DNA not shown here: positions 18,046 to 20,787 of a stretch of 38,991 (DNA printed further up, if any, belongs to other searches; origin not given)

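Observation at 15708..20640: Tandem, deeply diverged leuS paralogs; the second copy has altered class-I signature and editing motifs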

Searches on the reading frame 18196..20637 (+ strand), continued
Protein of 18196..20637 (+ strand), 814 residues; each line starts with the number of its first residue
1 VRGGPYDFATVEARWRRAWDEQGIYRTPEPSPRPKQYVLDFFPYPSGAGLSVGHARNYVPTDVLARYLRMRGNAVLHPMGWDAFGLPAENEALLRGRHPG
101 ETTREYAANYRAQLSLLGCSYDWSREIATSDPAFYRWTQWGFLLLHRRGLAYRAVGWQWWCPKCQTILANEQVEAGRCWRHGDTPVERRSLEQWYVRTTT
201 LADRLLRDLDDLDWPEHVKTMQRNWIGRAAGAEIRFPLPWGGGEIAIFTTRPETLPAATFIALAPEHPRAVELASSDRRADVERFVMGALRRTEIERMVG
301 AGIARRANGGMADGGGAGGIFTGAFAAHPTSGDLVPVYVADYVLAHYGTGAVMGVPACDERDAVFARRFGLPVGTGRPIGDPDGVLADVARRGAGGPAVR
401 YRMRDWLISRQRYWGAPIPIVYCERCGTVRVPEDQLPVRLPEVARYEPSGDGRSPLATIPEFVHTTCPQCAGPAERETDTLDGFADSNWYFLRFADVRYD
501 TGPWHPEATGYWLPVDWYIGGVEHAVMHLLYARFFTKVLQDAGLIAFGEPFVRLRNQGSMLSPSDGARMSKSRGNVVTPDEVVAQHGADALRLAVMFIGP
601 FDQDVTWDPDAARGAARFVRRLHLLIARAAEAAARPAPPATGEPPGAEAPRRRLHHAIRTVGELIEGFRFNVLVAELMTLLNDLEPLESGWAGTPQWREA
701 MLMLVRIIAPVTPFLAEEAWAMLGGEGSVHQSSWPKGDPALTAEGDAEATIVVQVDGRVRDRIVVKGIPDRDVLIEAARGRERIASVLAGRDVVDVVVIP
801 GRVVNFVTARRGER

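Call 14: find_encoding_contigs(protein=P0008, flank=8000, max_places=3)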
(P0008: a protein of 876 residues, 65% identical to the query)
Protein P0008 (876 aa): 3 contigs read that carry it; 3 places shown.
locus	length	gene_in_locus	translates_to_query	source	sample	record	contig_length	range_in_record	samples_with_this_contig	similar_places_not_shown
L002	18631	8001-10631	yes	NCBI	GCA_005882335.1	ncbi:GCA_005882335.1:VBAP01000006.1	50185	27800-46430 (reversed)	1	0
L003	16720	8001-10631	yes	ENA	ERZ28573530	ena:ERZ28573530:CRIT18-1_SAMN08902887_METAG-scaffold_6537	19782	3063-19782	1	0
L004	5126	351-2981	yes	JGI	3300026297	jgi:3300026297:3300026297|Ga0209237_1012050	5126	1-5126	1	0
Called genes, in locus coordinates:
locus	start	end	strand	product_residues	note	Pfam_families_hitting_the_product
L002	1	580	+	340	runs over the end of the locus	PF01018:GTP1_OBG, PF01926:MMR_HSR1, PF02421:FeoB_N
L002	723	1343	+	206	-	PF01467:CTP_transf_like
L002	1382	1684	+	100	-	PF02410:RsfS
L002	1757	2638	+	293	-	PF00583:Acetyltransf_1 (faint)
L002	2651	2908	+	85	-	-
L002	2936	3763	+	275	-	PF05036:SPOR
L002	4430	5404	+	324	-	PF01063:Aminotran_4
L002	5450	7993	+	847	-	PF00133:tRNA-synt_1, PF09334:tRNA-synt_1g, PF13603:tRNA-synt_1_2, PF00133:tRNA-synt_1, PF08264:Anticodon_1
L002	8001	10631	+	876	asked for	PF00133:tRNA-synt_1, PF09334:tRNA-synt_1g, PF13603:tRNA-synt_1_2, PF00133:tRNA-synt_1, PF08264:Anticodon_1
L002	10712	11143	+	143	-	PF13581:HATPase_c_2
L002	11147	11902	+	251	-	PF07638:Sigma70_ECF (faint), PF04542:Sigma70_r2, PF13936:HTH_38 (faint), PF13384:HTH_23 (faint), PF04539:Sigma70_r3, PF08281:Sigma70_r4_2, PF04545:Sigma70_r4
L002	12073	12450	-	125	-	PF01740:STAS, PF13466:STAS_2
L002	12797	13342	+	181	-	PF10531:SLBB, PF22461:SLBB_2 (weak), PF14520:HHH_5 (faint), PF00633:HHH, PF12836:HHH_3, PF14716:HHH_8 (faint)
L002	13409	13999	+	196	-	PF07638:Sigma70_ECF, PF04542:Sigma70_r2, PF08281:Sigma70_r4_2, PF04545:Sigma70_r4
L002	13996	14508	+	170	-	PF13490:zf-HC2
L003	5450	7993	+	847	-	PF00133:tRNA-synt_1, PF09334:tRNA-synt_1g, PF13603:tRNA-synt_1_2, PF00133:tRNA-synt_1, PF08264:Anticodon_1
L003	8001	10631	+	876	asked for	PF00133:tRNA-synt_1, PF09334:tRNA-synt_1g, PF13603:tRNA-synt_1_2, PF00133:tRNA-synt_1, PF08264:Anticodon_1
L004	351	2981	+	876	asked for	PF00133:tRNA-synt_1, PF09334:tRNA-synt_1g, PF13603:tRNA-synt_1_2, PF00133:tRNA-synt_1, PF08264:Anticodon_1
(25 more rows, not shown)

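Call 15: find_encoding_contigs(protein=P0031, flank=8000, max_places=3)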
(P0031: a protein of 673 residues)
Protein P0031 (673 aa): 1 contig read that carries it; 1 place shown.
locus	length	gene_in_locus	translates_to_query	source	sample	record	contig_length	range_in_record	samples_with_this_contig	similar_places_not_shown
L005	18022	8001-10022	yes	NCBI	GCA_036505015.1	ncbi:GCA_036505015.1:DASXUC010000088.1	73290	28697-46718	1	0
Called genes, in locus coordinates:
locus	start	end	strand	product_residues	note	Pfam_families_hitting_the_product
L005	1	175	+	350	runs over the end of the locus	PF01018:GTP1_OBG, PF00025:Arf (faint), PF00009:GTP_EFTU (faint), PF01926:MMR_HSR1, PF02421:FeoB_N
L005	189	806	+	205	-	PF01467:CTP_transf_like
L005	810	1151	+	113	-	PF02410:RsfS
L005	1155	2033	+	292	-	PF00583:Acetyltransf_1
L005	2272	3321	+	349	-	-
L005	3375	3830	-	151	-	-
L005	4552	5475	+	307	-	PF01063:Aminotran_4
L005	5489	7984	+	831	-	PF00133:tRNA-synt_1, PF09334:tRNA-synt_1g, PF13603:tRNA-synt_1_2, PF00133:tRNA-synt_1, PF09334:tRNA-synt_1g (weak), PF08264:Anticodon_1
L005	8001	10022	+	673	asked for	PF00133:tRNA-synt_1, PF09334:tRNA-synt_1g, PF08264:Anticodon_1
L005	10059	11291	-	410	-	PF07833:Cu_amine_oxidN1, PF10648:Gmad2 (weak)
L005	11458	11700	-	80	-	-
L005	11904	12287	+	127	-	PF13581:HATPase_c_2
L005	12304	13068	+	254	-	PF04542:Sigma70_r2, PF04539:Sigma70_r3, PF13384:HTH_23 (faint), PF08281:Sigma70_r4_2, PF04545:Sigma70_r4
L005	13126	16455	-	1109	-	PF01590:GAF, PF13185:GAF_2, PF01590:GAF, PF13185:GAF_2, PF13492:GAF_3, PF01590:GAF, PF13185:GAF_2, PF01590:GAF, +4 more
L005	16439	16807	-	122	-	PF01740:STAS, PF13466:STAS_2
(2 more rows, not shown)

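Call 17: find_related_loci(query=window:18196-20637:+, collection=genome_contigs, flank=6000)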
Query window:18196-20637:+ (814 aa) in genome_contigs; peptide patterns used: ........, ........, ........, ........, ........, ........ (x = any residue, [..] = any of these).
600 stretches matched a pattern (row limit reached: there are more); 600 encode a relative of the query (tblastn E <= 1e-3); the best 80 are kept; 80 distinct loci.
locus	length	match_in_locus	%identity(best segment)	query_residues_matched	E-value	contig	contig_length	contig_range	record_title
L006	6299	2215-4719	50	1-807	0e+0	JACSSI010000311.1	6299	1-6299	MAG: Anaerolineae bacterium isolate CH7 contig-70_17797, whole genome shotgun sequence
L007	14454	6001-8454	49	6-807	0e+0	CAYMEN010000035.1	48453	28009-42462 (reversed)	MAG TPA_asm: uncultured bacterium isolate SRP263991_co7_86 genome assembly, contig: NODE_731_length_48453_cov_11.629489,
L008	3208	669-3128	50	6-805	0e+0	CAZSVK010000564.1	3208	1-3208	MAG TPA_asm: uncultured bacterium isolate binchicken_co232_243 genome assembly, contig: NODE_53590_length_3208_cov_4.123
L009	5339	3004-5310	52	6-765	0e+0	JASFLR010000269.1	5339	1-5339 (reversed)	MAG: Anaerolineae bacterium isolate D0817M12metaG_sub_Bin_293 D0817M12metaG_FD_scaffold_3142_c1, whole genome shotgun se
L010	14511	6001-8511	50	2-807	0e+0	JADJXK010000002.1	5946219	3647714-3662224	MAG: Candidatus Leptofilum proximum isolate Kalu_MAXAC.106v2 tig00100734-10-59431720, whole genome shotgun sequence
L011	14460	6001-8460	49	6-808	0e+0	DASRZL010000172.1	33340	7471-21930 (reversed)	MAG TPA_asm: Thermoleophilia bacterium isolate SMAG_U14282 k141_4386320, whole genome shotgun sequence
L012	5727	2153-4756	49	6-808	0e+0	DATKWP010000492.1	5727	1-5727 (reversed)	MAG TPA_asm: Anaerolineae bacterium isolate SMAG_U14166 k141_3577754, whole genome shotgun sequence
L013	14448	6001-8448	49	6-811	0e+0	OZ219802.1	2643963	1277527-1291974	MAG: Chloroflexota bacterium isolate 50a8419b-8e17-430b-920a-11f3287aca29 genome assembly, chromosome: 2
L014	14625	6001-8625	46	6-810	0e+0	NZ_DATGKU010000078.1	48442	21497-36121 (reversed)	MAG: Chthonomonas sp. isolate SMAG_U9867 k141_585699, whole genome shotgun sequence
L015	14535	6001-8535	44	6-784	0e+0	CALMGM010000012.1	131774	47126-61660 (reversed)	MAG TPA_asm: uncultured bacterium isolate SRR6284162_bin.43_CONCOCT_v1.1_MAG genome assembly, contig: ERZ795126.34, whol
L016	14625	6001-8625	45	6-803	0e+0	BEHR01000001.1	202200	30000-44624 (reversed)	Bacterium HR15 DNA, contig: NODE_29_1, isolate: HRbin15, whole genome shotgun sequence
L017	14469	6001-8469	45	6-810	0e+0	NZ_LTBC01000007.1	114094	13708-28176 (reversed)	Moorella mulderi DSM 14980 MOMU_contig000007, whole genome shotgun sequence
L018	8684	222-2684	46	6-808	0e+0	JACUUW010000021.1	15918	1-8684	MAG: Desulforudis sp. isolate Kmv41 NODE_1843_length_15918_cov_6.715375, whole genome shotgun sequence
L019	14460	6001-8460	42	6-810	0e+0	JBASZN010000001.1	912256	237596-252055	MAG: Candidatus Saccharimonadales bacterium isolate MFD10499_ilm_asm_bin49 k127_141820, whole genome shotgun sequence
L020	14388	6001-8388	45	6-807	0e+0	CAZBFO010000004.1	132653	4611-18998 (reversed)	MAG TPA_asm: uncultured Gammaproteobacteria bacterium isolate binchicken_co185_196 genome assembly, contig: NODE_162_len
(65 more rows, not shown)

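Call 24: search_solved_structures(query=window:18196-20637:+, max_evalue=1e-30, show_alignments=2)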
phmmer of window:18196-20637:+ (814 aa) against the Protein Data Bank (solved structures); distinct sequences matched with E-value up to 1e-30: 19.
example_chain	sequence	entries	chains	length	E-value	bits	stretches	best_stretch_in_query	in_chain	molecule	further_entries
1h3n_A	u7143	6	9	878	3.4e-224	749.6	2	6-375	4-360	LEUCYL-TRNA SYNTHETASE | AMINOACYL-TRNA SYNTHETASE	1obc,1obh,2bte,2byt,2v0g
2v0c_A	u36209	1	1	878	1.7e-222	744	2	6-375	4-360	AMINOACYL-TRNA SYNTHETASE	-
6q89_A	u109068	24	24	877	3.6e-179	600.7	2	6-381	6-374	Leucine--tRNA ligase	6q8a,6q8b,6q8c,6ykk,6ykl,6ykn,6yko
7nty_A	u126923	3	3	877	1.1e-178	599.1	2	6-381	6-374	Leucine--tRNA ligase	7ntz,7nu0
7nua_A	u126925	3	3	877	2.2e-178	598.1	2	6-381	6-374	Leucine--tRNA ligase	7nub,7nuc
7nu1_A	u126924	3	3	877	3.9e-178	597.3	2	6-381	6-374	Leucine--tRNA ligase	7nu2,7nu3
3zgz_A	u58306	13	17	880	2.3e-172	578.2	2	10-374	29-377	LEUCINE--TRNA LIGASE | LEUCYL-TRNA SYNTHETASE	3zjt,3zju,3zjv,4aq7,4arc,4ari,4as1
9twt_A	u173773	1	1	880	3.9e-172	577.4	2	10-374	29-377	Leucine--tRNA ligase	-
9twr_A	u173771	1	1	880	1e-171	576.1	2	10-374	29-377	Leucine--tRNA ligase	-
9tjw_A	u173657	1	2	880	1.2e-171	575.8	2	10-374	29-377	Leucine--tRNA ligase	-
5omw_A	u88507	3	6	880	1.2e-171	575.8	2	10-374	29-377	Leucine--tRNA ligase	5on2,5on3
9tws_A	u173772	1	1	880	1.4e-171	575.6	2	10-374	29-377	Leucine--tRNA ligase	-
9twv_A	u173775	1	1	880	3.3e-171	574.4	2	10-374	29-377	Leucine--tRNA ligase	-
9twu_A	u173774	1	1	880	4.4e-171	573.9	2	10-374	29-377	Leucine--tRNA ligase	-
9tjv_A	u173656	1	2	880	7.7e-171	573.1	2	10-374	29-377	Leucine--tRNA ligase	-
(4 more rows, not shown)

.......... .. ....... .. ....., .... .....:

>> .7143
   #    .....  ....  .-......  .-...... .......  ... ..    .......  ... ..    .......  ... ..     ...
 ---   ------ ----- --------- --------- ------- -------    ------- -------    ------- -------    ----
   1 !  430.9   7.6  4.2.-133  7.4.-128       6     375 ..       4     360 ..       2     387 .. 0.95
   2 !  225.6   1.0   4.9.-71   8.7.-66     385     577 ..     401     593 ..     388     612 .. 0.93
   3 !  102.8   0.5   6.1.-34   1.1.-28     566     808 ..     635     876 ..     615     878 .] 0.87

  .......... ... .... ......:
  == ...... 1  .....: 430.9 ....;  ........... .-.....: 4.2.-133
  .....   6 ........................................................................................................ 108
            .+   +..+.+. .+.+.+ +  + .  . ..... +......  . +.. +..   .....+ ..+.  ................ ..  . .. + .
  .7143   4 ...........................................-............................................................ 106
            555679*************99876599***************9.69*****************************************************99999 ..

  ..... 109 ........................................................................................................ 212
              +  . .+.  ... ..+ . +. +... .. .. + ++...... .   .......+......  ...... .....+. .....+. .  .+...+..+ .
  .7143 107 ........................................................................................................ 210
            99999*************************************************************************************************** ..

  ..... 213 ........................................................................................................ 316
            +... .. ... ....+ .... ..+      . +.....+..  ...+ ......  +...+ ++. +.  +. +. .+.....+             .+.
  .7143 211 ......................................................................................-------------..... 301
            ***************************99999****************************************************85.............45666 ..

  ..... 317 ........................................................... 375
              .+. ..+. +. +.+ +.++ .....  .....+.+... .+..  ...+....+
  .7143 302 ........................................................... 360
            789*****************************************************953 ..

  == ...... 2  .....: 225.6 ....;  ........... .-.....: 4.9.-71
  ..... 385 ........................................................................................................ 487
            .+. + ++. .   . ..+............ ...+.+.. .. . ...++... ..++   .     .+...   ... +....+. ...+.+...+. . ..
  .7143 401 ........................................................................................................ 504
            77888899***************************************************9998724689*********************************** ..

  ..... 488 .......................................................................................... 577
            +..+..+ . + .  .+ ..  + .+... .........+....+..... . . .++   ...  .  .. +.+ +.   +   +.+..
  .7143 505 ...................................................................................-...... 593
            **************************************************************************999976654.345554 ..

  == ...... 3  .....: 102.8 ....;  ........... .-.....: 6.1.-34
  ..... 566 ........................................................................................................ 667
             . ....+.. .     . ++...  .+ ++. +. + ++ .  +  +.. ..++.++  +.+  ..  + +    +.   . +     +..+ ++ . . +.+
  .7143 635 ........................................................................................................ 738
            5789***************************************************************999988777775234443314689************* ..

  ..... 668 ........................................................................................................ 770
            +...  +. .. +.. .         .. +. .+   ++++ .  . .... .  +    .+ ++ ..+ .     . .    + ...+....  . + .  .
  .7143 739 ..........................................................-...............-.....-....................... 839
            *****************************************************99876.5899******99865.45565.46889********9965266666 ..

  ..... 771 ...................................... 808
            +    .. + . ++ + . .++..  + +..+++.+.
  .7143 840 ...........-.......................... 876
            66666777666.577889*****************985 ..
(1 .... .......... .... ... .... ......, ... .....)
